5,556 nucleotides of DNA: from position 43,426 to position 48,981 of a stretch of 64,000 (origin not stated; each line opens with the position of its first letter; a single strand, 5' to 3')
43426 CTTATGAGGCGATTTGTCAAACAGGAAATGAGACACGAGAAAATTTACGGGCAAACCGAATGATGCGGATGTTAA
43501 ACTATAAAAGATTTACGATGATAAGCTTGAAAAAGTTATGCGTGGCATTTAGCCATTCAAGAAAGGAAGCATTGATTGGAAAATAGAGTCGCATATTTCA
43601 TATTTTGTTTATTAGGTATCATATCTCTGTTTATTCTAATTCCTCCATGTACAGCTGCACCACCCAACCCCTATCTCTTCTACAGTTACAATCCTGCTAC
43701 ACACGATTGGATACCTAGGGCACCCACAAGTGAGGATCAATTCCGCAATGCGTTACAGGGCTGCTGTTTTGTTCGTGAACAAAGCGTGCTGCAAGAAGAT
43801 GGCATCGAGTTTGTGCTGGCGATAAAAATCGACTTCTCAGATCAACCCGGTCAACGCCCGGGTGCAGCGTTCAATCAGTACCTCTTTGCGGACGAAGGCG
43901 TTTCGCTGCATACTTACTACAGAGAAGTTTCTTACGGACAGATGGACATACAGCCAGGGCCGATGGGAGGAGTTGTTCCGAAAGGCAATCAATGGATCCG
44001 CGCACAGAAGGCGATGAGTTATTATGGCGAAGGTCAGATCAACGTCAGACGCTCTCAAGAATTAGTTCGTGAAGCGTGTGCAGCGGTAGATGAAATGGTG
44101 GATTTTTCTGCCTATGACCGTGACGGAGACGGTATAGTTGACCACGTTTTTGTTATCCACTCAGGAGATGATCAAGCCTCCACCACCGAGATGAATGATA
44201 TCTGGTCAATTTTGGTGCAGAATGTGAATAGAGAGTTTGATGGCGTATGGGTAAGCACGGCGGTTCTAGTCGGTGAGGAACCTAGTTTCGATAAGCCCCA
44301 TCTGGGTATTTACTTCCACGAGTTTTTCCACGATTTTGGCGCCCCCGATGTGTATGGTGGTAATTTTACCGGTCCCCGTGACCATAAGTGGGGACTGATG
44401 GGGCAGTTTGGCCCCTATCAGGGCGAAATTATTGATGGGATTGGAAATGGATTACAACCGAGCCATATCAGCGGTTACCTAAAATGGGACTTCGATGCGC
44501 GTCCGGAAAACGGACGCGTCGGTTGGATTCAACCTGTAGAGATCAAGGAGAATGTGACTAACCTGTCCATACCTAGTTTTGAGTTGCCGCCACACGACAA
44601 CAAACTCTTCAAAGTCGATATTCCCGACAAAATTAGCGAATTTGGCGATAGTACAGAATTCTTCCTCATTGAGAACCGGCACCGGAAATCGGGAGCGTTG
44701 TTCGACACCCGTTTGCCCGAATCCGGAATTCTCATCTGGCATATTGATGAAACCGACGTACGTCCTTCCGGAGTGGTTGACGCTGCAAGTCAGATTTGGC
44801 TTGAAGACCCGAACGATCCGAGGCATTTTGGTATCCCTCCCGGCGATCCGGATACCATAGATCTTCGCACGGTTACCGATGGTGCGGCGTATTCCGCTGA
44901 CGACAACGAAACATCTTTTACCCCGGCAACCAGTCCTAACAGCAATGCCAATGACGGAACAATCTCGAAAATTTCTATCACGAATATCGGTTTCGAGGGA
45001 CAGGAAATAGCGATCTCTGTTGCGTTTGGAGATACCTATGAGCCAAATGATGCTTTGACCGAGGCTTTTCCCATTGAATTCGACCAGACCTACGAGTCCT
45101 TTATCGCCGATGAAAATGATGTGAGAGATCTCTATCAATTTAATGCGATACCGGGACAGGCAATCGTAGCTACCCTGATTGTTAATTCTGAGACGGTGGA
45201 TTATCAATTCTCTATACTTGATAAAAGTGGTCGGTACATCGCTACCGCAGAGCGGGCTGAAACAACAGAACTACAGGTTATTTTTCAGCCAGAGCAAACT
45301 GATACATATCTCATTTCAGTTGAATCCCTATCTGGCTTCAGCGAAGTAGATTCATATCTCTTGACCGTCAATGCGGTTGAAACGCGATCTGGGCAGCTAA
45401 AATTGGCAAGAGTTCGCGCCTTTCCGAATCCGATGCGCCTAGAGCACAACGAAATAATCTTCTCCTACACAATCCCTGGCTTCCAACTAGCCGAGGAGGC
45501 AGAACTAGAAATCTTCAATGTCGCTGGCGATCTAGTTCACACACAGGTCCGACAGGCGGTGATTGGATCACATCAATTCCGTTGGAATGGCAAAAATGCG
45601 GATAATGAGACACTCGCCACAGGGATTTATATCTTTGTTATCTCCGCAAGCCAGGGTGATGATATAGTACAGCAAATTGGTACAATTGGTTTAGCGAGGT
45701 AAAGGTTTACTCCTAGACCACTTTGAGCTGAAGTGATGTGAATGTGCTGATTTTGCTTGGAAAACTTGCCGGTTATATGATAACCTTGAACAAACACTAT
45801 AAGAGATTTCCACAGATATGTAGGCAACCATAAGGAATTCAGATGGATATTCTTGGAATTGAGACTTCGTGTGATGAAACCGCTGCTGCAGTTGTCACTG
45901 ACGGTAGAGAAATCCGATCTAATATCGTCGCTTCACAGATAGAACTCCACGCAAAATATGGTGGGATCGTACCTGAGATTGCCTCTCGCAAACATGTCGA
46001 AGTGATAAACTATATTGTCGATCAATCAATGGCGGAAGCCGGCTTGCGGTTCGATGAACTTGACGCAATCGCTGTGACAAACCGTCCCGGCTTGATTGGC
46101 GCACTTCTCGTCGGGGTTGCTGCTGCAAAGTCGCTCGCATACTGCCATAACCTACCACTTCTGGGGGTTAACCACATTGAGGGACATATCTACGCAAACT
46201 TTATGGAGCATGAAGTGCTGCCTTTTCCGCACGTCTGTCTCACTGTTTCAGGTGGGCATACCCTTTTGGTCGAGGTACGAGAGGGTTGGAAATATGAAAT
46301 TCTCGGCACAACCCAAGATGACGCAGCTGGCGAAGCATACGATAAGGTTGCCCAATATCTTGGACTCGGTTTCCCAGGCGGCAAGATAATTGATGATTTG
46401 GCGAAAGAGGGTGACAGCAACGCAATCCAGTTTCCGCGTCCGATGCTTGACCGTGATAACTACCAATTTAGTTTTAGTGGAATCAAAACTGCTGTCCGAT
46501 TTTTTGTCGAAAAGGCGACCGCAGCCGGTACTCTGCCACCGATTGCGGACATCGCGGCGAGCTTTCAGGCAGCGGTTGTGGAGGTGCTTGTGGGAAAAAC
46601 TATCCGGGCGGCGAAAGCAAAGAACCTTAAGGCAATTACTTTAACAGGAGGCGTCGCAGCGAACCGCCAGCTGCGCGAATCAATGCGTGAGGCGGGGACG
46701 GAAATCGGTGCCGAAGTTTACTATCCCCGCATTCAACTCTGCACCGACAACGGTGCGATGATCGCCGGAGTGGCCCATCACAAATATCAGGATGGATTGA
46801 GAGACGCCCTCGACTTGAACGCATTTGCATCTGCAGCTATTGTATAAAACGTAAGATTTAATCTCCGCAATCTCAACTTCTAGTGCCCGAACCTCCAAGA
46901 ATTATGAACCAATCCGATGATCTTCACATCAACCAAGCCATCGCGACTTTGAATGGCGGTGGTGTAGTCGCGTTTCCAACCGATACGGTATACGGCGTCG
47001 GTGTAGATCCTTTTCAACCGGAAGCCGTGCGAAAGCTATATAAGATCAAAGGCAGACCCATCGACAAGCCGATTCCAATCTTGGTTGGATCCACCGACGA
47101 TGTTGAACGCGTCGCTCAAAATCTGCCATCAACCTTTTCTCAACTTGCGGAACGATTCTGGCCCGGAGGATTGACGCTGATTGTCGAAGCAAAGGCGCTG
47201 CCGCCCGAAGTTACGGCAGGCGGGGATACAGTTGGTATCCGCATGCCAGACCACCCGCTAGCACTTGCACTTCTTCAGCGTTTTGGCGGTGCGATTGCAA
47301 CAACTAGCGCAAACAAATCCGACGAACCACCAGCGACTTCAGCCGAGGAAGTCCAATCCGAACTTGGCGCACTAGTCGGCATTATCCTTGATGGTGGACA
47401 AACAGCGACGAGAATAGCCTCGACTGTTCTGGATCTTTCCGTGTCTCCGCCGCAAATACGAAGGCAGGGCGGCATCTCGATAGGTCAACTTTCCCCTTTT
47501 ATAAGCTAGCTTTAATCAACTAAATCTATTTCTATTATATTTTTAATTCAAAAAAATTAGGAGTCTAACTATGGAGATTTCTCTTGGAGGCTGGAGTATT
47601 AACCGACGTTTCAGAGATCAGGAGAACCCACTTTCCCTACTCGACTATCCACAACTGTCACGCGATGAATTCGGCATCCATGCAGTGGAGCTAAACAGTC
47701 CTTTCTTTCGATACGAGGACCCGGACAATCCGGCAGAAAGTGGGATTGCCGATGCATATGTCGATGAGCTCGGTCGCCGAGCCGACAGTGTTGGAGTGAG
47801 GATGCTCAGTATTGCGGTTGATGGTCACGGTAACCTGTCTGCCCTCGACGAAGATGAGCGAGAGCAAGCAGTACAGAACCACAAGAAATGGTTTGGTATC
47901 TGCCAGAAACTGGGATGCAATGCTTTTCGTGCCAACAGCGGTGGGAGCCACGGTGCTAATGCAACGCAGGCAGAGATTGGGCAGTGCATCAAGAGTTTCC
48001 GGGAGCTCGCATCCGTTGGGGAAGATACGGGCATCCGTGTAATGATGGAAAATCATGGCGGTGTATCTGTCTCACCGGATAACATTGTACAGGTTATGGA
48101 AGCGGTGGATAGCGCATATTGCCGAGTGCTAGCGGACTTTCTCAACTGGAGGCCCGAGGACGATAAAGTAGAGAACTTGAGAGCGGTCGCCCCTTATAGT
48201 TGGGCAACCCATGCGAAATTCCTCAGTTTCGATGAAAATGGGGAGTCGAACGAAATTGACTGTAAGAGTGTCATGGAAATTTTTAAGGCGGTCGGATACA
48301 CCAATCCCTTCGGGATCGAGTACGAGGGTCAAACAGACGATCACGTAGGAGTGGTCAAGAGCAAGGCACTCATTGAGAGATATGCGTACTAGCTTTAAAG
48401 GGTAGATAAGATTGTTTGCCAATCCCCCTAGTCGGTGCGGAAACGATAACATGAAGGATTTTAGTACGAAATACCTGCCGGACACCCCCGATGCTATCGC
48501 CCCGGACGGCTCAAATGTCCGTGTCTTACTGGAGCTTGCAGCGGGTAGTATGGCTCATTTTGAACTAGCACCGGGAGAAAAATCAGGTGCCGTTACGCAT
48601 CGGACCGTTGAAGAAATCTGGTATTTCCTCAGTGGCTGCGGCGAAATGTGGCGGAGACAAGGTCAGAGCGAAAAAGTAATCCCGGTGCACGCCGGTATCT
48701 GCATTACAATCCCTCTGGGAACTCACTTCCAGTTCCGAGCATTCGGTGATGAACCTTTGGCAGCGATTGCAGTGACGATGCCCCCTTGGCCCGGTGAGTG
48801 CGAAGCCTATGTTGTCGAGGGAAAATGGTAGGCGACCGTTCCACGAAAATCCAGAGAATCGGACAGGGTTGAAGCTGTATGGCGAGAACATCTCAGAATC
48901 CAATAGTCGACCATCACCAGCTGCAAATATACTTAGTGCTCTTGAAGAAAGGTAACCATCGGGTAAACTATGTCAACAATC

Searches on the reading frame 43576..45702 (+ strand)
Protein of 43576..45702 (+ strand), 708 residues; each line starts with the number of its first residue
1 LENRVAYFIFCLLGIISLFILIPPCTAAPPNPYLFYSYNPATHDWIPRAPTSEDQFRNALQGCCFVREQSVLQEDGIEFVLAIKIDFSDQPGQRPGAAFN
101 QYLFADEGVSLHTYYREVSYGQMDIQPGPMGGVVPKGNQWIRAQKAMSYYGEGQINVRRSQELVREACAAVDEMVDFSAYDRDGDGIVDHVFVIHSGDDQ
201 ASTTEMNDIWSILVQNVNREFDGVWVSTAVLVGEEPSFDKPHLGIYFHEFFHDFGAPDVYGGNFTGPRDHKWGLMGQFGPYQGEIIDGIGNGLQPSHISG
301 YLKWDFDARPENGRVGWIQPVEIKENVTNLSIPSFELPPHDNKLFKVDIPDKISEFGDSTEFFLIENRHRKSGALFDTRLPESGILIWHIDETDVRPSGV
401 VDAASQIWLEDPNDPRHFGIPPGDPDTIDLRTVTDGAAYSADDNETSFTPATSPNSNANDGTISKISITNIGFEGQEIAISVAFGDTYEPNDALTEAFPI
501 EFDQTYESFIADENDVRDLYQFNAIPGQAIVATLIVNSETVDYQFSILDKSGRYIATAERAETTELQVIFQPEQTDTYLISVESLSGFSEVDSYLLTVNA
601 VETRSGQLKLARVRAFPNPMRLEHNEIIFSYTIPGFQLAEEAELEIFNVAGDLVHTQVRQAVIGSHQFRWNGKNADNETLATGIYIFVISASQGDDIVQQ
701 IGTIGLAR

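Call 8: search_protein_families(library=pfam, proteins=[window:43576-45702:+])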
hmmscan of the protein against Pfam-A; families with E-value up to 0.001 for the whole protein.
window:43576-45702:+ (708 aa): 4 families
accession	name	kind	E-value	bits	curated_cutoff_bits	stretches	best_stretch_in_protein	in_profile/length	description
PF05547.17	Peptidase_M6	-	1.3e-10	41.5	22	1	109-302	68-281/294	Immune inhibitor A peptidase M6, catalytic domain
PF13860.13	FlgD_ig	-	1.7e-10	41.1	27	1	639-695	22-79/79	FlgD Ig-like domain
PF13585.12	CHU_C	-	3.9e-07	30.5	27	1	631-695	18-76/86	CHU_C Type IX secretion signal domain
PF18962.6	Por_Secre_tail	-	0.0002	22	27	0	616-695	2-68/75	Secretion system C-terminal sorting domain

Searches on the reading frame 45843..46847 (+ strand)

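Call 9: search_protein_families(library=pfam, proteins=[window:45843-46847:+], max_evalue=0.01)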
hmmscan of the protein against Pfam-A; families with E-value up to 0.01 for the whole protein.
window:45843-46847:+ (334 aa): 3 families
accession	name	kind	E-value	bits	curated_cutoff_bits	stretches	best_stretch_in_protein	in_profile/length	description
PF00814.31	TsaD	-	1.1e-96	324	24.8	1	23-308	1-263/264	tRNA N6-adenosine threonylcarbamoyltransferase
PF22521.2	HypF_C_2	-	2.5e-09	37.7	27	1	222-304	153-235/241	Carbamoyltransferase, Kae1-like Domain, second subdomain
PF02543.21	Carbam_trans_N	-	5.8e-08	33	24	1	154-285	198-324/346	Carbamoyltransferase N-terminus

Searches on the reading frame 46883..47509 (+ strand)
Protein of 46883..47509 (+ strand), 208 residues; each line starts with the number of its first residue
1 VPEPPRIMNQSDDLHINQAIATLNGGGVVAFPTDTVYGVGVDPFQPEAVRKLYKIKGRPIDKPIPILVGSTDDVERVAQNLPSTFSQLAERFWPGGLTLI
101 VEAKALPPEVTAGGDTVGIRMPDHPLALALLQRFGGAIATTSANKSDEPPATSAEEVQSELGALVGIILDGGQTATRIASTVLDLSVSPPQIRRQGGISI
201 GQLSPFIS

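Call 9: search_protein_families(library=pfam, proteins=[window:46883-47509:+], max_evalue=0.01)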
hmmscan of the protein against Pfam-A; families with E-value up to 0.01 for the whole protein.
window:46883-47509:+ (208 aa): 1 family
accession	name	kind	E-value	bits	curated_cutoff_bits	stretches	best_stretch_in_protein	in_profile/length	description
PF01300.24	Sua5_yciO_yrdC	-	1.8e-60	203.9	25.1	1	23-196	3-178/178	Telomere recombination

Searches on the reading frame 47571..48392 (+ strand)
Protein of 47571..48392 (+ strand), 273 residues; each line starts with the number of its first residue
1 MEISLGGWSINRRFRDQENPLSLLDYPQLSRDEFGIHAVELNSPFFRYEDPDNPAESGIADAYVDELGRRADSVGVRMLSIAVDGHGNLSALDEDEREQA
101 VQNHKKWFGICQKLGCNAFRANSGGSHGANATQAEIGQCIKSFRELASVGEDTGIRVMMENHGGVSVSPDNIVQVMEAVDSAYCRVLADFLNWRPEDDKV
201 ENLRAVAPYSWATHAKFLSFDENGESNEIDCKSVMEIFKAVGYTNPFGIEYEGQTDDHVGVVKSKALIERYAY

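Call 9: search_protein_families(library=pfam, proteins=[window:47571-48392:+], max_evalue=0.01)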
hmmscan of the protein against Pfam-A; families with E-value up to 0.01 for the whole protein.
window:47571-48392:+ (273 aa): 1 family
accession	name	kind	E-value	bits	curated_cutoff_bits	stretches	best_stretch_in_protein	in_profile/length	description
PF01261.30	AP_endonuc_2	-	8.2e-25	88.4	31.1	1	34-257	7-235/249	Xylose isomerase-like TIM barrel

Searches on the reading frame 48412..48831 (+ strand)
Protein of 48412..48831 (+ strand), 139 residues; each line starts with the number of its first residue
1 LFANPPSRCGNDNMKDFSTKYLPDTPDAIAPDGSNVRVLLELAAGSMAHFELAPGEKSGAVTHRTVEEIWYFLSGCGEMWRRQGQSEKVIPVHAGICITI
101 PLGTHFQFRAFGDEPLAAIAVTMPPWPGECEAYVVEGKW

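Call 9: search_protein_families(library=pfam, proteins=[window:48412-48831:+], max_evalue=0.01)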
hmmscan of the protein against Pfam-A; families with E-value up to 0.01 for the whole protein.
window:48412-48831:+ (139 aa): 1 family
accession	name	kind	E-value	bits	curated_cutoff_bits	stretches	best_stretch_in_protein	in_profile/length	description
PF07883.17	Cupin_2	-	2.4e-09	37.2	27.2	1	49-121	2-69/70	Cupin domain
